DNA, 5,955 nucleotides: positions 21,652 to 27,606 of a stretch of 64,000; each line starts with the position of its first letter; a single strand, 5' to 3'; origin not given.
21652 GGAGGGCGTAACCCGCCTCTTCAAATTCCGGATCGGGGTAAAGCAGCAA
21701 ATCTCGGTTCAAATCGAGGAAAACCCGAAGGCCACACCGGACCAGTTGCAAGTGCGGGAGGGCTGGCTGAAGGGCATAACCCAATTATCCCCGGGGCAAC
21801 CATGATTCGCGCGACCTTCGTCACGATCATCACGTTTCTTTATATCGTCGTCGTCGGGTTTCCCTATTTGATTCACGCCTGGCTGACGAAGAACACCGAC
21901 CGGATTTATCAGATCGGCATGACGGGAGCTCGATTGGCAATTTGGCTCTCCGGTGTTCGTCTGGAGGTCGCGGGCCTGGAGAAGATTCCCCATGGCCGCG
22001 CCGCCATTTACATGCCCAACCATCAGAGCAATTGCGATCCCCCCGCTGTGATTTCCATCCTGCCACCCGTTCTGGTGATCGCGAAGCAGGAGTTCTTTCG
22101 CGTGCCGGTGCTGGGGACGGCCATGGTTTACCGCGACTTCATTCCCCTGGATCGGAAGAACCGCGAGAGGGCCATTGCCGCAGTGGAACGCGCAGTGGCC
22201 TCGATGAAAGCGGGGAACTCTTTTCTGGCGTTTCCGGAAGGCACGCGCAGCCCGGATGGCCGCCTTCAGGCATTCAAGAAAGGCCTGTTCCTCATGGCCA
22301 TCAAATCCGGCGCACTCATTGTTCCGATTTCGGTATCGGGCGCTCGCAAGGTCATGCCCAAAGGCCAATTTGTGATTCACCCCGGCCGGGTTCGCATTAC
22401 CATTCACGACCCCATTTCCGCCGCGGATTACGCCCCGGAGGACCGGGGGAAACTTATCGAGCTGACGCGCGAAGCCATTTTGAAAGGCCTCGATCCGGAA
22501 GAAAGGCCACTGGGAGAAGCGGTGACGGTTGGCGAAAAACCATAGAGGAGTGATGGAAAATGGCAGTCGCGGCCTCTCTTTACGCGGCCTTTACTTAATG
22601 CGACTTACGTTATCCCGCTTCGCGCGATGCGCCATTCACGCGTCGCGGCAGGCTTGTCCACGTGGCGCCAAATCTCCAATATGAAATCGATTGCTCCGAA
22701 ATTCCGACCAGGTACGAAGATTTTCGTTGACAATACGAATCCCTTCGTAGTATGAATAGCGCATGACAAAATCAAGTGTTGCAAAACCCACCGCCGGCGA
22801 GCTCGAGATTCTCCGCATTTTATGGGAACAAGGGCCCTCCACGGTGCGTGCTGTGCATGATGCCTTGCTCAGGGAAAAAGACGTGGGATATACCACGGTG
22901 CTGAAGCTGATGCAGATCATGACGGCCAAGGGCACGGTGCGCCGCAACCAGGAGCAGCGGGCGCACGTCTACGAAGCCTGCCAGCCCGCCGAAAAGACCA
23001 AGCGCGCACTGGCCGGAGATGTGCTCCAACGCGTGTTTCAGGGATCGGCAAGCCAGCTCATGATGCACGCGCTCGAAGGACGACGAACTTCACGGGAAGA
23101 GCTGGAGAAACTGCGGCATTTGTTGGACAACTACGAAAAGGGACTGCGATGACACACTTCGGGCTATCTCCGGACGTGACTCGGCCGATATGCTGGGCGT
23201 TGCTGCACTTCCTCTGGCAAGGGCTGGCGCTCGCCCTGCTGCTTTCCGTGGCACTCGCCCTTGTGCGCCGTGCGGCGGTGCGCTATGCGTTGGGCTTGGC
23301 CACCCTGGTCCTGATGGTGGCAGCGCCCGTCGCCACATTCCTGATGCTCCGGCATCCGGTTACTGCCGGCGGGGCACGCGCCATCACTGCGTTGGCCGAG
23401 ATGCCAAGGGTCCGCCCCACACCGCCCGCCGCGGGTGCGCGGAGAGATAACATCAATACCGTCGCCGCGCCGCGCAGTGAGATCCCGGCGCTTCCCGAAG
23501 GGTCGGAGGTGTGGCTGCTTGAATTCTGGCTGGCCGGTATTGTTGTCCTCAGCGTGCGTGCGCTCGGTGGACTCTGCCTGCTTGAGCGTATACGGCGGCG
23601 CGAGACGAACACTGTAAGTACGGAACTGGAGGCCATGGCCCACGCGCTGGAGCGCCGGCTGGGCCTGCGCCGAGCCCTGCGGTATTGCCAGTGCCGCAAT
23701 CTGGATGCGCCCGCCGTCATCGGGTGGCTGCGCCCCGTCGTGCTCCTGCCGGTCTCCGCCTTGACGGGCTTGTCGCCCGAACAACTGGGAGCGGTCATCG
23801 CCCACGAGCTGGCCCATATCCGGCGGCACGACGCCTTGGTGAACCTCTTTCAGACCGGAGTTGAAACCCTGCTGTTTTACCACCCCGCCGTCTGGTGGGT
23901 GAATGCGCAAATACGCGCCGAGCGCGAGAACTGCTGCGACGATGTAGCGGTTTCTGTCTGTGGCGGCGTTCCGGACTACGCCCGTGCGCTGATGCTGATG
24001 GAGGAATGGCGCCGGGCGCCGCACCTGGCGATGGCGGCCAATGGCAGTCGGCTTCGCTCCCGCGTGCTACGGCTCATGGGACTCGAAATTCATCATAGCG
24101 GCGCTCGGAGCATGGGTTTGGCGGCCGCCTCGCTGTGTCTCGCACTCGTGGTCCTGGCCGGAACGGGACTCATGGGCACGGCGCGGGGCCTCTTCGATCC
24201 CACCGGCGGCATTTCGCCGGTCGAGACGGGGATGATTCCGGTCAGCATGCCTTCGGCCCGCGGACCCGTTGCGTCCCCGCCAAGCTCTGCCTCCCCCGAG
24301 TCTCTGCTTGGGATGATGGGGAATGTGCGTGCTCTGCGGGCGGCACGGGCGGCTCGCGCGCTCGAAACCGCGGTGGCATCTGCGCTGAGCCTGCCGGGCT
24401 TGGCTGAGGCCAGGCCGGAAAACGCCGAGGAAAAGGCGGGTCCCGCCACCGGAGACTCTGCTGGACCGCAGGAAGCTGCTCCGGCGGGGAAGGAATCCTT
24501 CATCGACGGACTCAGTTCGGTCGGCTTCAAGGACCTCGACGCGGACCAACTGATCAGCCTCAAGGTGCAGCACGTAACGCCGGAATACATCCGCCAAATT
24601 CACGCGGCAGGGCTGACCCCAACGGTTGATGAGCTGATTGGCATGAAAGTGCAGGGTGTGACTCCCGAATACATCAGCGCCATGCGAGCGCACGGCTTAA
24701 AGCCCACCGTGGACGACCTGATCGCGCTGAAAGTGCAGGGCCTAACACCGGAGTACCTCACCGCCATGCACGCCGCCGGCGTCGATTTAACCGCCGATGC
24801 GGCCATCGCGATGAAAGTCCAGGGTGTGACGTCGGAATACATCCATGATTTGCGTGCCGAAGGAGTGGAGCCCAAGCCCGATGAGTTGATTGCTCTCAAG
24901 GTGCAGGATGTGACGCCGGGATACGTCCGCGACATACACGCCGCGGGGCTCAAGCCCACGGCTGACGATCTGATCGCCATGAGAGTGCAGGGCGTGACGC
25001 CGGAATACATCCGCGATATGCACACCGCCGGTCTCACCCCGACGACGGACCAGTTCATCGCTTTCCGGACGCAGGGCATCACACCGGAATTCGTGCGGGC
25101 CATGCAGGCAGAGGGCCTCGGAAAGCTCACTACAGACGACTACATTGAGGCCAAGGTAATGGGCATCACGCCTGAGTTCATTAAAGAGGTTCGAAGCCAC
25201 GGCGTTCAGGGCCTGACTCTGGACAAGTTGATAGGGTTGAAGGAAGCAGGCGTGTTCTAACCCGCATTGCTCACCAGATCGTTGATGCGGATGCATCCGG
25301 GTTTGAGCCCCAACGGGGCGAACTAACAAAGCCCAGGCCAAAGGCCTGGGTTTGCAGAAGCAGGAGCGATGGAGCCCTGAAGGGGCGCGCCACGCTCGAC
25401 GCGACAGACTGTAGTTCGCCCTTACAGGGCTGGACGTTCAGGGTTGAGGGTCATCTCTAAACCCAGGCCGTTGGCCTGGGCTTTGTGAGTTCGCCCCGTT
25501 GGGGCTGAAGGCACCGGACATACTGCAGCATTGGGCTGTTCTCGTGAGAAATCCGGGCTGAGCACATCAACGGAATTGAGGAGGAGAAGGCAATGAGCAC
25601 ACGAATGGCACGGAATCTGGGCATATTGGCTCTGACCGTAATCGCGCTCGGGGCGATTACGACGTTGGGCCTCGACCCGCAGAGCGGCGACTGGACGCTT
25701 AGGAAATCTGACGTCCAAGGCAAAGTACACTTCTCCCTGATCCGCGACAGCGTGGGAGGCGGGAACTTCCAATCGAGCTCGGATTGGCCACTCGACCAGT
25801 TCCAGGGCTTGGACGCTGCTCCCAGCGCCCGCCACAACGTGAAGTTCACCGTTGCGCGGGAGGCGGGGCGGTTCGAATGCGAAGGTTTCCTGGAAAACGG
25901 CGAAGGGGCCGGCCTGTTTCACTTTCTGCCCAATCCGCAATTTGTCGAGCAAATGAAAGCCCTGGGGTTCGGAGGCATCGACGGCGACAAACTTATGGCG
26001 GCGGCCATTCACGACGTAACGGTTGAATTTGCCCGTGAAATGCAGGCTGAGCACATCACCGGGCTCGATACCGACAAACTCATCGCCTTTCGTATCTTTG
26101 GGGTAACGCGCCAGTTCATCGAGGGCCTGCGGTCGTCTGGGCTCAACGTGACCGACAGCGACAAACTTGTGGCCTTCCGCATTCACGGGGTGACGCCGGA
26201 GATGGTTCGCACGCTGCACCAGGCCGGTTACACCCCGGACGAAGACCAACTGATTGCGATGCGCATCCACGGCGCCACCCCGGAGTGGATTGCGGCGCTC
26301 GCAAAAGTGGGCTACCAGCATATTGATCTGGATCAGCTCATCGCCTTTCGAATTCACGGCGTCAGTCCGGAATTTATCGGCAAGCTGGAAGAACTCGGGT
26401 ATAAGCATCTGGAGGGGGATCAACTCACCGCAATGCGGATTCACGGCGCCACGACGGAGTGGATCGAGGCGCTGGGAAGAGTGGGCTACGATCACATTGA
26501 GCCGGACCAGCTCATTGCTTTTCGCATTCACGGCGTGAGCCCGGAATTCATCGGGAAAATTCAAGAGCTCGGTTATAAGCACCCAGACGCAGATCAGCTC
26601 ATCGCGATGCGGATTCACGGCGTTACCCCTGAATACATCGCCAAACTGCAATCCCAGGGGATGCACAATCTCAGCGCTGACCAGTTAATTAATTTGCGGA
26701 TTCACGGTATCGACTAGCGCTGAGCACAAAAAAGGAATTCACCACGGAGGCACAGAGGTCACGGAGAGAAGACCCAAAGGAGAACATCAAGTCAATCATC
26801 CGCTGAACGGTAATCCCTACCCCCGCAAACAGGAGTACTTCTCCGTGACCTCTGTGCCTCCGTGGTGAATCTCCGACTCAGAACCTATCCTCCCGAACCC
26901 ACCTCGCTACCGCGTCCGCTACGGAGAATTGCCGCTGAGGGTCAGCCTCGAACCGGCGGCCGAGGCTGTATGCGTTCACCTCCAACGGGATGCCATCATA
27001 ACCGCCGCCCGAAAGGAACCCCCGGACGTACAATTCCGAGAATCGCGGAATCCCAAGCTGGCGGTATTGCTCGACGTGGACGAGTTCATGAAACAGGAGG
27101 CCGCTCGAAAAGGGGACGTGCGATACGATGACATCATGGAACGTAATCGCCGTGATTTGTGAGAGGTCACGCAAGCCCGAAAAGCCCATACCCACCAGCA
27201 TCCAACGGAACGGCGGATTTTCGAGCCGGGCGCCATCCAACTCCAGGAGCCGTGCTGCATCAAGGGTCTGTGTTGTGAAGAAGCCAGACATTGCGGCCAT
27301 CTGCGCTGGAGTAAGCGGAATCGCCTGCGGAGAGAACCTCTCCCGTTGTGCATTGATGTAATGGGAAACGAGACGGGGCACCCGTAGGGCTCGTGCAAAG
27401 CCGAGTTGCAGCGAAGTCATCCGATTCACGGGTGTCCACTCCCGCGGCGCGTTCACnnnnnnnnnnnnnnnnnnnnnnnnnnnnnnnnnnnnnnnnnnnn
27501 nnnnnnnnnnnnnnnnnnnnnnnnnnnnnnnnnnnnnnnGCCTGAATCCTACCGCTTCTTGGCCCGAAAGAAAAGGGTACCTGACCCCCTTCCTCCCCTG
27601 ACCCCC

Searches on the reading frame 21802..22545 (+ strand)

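Call 97: search_protein_families(library=pfam, proteins=[window:21802-22545:+], max_evalue=0.01)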
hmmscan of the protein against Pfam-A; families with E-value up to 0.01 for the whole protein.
window:21802-22545:+ (247 aa): 1 family
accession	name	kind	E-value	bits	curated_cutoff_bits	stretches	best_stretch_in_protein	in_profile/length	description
PF01553.26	Acyltransferase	-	4.4e-31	107.9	23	1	53-179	1-132/132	Acyltransferase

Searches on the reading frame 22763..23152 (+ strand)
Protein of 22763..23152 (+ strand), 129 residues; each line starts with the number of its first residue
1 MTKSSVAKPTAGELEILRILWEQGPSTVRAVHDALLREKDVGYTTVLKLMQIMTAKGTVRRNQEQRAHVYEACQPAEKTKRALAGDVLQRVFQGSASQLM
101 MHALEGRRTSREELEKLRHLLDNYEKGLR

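Call 97: search_protein_families(library=pfam, proteins=[window:22763-23152:+], max_evalue=0.01)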
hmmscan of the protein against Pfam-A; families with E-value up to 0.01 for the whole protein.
window:22763-23152:+ (129 aa): 2 families
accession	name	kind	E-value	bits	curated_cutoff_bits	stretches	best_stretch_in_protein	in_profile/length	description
PF03965.22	Penicillinase_R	-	5.9e-28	98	22.6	1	10-122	2-114/115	Penicillinase repressor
PF01978.25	TrmB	-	0.00031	21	25.6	1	13-75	10-67/68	Sugar-specific transcriptional regulator TrmB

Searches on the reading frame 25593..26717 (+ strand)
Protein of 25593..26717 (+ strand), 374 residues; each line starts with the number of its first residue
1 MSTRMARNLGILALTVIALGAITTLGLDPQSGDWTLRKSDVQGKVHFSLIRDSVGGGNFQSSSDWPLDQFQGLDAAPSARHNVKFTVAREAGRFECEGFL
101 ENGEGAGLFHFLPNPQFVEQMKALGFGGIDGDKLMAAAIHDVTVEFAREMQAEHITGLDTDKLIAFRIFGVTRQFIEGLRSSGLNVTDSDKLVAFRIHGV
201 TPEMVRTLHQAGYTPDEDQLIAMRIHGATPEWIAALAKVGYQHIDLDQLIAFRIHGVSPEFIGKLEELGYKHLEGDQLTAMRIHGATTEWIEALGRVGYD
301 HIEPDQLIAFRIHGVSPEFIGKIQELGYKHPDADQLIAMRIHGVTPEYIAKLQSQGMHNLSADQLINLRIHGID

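Call 97: search_protein_families(library=pfam, proteins=[window:25593-26717:+], max_evalue=0.01)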
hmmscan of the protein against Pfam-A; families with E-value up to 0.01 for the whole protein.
window:25593-26717:+ (374 aa): 3 families
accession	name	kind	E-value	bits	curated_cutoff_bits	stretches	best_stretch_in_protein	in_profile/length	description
PF02885.22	Glycos_trans_3N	-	9.1e-08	32.2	26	0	220-239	39-58/63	Glycosyl transferase family, helical bundle domain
PF02401.23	LYTB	-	9.6e-08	32.1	24.5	0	173-212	40-80/267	LytB protein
PF13932.14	SAM_GIDA_C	-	6.1e-05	23.2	27.1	0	338-352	42-56/57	tRNA modifying enzyme MnmG/GidA C-terminal helical bundle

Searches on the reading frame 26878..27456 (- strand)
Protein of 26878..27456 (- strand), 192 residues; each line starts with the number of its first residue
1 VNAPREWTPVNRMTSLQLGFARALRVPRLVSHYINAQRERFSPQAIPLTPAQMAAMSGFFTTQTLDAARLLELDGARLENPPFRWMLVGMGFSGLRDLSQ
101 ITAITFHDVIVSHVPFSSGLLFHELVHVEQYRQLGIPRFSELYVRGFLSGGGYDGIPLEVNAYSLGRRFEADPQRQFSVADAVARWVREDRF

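Call 7: search_protein_families(library=pfam, proteins=[window:26878-27456:-], max_evalue=0.1)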
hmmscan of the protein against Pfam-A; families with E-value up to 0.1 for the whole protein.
window:26878-27456:- (192 aa): 0 families

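Call 8: search_protein_families(library=padloc, proteins=[window:26878-27456:-], max_evalue=0.1)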
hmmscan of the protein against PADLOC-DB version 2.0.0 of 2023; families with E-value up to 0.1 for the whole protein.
window:26878-27456:- (192 aa): 0 families

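Call 9: search_protein_families(library=ncbifam, proteins=[window:26878-27456:-], max_evalue=0.1)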
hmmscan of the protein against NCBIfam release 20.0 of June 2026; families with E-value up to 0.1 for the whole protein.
window:26878-27456:- (192 aa): 1 family
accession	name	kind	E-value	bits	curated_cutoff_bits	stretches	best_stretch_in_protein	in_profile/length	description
NF005544.0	PRK07207.1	equivalog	0.084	10.6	965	0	58-117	297-356/965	ribonucleoside-diphosphate reductase subunit alpha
